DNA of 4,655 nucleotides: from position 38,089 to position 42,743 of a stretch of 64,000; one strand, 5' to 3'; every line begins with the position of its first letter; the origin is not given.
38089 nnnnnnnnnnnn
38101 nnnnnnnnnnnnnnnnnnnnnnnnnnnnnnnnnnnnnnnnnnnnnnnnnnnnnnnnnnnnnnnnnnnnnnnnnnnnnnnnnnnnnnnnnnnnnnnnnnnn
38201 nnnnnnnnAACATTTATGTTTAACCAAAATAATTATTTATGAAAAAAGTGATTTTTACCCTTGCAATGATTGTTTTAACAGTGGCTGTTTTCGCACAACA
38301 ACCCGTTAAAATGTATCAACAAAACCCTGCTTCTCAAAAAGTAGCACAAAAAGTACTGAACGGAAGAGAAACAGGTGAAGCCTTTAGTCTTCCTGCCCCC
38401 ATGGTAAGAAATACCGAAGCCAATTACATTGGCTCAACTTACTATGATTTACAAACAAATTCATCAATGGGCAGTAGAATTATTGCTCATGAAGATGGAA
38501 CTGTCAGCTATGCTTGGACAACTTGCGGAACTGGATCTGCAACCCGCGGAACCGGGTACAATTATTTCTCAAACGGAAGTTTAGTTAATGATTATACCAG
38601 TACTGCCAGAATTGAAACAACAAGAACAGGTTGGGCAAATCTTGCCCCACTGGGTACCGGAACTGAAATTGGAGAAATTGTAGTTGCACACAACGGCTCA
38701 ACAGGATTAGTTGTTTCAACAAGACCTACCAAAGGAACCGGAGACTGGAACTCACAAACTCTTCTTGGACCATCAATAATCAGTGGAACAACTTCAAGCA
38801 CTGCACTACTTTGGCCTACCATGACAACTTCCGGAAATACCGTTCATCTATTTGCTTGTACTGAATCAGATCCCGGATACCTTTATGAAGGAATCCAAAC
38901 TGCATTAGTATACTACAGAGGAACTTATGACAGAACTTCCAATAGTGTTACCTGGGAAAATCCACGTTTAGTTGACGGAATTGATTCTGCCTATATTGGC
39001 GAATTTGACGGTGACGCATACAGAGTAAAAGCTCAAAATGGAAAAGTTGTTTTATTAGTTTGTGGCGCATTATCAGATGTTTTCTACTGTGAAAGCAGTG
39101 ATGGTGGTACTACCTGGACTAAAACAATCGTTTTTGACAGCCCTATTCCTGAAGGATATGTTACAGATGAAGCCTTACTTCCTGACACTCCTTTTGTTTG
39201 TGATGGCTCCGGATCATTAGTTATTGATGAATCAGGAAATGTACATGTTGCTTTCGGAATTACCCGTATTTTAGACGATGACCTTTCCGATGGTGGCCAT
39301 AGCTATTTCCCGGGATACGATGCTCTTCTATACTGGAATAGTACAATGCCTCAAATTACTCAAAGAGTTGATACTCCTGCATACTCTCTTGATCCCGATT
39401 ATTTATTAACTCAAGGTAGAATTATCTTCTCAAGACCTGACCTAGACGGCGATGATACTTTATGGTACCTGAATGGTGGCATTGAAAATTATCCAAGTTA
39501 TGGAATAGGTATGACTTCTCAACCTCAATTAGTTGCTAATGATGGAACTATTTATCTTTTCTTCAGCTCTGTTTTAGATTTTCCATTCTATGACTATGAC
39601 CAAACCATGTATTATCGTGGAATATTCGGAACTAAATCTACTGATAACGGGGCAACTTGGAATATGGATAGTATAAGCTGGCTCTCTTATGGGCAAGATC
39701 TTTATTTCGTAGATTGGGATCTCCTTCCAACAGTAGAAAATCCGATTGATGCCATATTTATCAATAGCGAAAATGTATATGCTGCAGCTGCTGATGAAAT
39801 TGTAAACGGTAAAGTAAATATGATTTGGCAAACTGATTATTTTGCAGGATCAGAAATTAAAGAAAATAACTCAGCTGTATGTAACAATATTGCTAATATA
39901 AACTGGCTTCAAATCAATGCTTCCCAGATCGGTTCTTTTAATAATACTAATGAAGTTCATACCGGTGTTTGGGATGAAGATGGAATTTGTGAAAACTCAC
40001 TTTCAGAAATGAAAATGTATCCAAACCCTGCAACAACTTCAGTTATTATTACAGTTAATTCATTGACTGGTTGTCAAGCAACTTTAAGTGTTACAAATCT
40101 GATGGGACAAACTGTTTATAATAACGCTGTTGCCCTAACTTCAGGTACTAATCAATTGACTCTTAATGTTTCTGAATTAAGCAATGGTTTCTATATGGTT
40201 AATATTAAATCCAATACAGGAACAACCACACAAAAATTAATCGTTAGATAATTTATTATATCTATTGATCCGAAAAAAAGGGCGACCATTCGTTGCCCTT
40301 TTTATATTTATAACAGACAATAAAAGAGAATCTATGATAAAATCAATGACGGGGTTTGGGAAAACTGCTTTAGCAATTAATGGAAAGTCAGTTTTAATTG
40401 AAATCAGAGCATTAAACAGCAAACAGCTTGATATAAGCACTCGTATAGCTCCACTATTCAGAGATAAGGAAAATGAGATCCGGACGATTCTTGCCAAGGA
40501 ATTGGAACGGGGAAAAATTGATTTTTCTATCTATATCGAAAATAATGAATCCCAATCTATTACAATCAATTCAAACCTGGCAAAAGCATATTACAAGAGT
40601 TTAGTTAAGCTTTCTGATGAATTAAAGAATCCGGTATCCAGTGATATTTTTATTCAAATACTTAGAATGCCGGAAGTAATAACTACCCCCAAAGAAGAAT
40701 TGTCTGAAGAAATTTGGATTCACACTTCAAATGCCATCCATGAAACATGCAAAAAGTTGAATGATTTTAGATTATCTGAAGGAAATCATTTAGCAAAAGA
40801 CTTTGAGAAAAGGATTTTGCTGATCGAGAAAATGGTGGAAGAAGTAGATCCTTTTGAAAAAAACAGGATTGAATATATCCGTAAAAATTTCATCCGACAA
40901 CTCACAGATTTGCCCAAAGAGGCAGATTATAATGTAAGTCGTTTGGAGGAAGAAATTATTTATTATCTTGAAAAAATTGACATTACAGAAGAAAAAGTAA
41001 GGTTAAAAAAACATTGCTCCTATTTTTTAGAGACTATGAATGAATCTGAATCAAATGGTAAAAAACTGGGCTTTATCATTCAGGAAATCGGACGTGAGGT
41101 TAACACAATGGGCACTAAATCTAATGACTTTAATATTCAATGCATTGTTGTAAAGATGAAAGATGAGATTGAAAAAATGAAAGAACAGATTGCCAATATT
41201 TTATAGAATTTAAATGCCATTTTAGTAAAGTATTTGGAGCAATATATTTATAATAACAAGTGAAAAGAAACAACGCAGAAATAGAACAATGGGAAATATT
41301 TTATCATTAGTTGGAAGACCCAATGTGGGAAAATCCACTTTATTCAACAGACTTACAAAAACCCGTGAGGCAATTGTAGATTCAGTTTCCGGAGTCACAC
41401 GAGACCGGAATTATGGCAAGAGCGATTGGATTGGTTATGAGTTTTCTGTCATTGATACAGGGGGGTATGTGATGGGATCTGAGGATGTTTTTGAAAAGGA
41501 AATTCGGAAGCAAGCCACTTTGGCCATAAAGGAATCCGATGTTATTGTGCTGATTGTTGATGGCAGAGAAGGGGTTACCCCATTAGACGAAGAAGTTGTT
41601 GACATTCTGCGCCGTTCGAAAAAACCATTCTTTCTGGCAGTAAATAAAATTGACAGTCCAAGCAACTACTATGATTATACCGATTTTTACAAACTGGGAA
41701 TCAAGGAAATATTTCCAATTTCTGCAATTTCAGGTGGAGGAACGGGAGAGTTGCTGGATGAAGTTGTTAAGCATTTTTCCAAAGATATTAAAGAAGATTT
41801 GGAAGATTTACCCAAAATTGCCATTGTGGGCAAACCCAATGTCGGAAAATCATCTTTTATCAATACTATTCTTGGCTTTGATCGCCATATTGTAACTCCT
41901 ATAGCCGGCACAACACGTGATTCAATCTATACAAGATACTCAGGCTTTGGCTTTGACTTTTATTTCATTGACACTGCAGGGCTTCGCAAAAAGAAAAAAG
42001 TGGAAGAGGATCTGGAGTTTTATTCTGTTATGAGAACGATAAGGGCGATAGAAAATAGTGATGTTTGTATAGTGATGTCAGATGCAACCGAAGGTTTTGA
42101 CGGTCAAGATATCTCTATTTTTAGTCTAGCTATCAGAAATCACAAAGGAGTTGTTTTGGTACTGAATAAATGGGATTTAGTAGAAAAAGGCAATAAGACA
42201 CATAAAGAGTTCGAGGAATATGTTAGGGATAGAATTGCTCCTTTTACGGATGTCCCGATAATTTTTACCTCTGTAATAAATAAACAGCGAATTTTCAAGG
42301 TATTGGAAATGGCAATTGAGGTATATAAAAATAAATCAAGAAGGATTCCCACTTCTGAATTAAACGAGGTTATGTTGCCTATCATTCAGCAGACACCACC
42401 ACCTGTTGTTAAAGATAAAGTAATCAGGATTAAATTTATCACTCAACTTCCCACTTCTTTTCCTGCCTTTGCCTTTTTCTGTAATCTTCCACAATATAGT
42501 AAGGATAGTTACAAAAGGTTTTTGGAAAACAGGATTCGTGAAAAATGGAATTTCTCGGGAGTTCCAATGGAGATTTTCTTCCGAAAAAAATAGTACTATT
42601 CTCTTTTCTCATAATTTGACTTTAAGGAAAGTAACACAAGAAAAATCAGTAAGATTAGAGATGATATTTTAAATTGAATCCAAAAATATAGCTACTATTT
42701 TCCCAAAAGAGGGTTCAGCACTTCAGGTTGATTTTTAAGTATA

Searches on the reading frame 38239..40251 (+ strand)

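Call 61: search_protein_families(library=pfam, proteins=[window:38239-40251:+], max_evalue=0.00001)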
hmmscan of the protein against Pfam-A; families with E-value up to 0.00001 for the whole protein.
window:38239-40251:+ (670 aa): 1 family
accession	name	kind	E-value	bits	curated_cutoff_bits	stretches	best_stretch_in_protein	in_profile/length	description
PF18962.6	Por_Secre_tail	-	5.9e-16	59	27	1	593-669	1-75/75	Secretion system C-terminal sorting domain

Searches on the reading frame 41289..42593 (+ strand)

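Call 61: search_protein_families(library=pfam, proteins=[window:41289-42593:+], max_evalue=0.00001)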
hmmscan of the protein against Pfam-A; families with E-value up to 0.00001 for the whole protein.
window:41289-42593:+ (434 aa): 8 families
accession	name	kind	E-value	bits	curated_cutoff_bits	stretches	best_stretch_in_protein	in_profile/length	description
PF01926.29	MMR_HSR1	-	9.5e-56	187.2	21.9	2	6-120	3-113/113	50S ribosome-binding GTPase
PF14714.11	KH_dom-like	-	2.3e-28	98.8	27.3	1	352-432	1-81/81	KH-domain-like of EngA bacterial GTPase enzymes, C-terminal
PF00009.33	GTP_EFTU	-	1.4e-25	90.4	26.5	2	8-164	9-187/188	Elongation factor Tu GTP binding domain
PF02421.24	FeoB_N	-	4.4e-24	85.2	27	2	6-157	4-154/156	Ferrous iron transport protein B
PF03193.22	RsgA_GTPase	-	6.7e-11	42.7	30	0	3-36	107-140/174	RsgA GTPase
PF04548.22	AIG1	-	6.7e-11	42.3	27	0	7-108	5-108/212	AIG1 family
PF00350.29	Dynamin_N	-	6.5e-08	33.2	27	0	177-206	1-30/168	Dynamin family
PF08477.19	Roc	-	2.1e-06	28.4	27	0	6-122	3-119/119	Ras of Complex, Roc, domain of DAPkinase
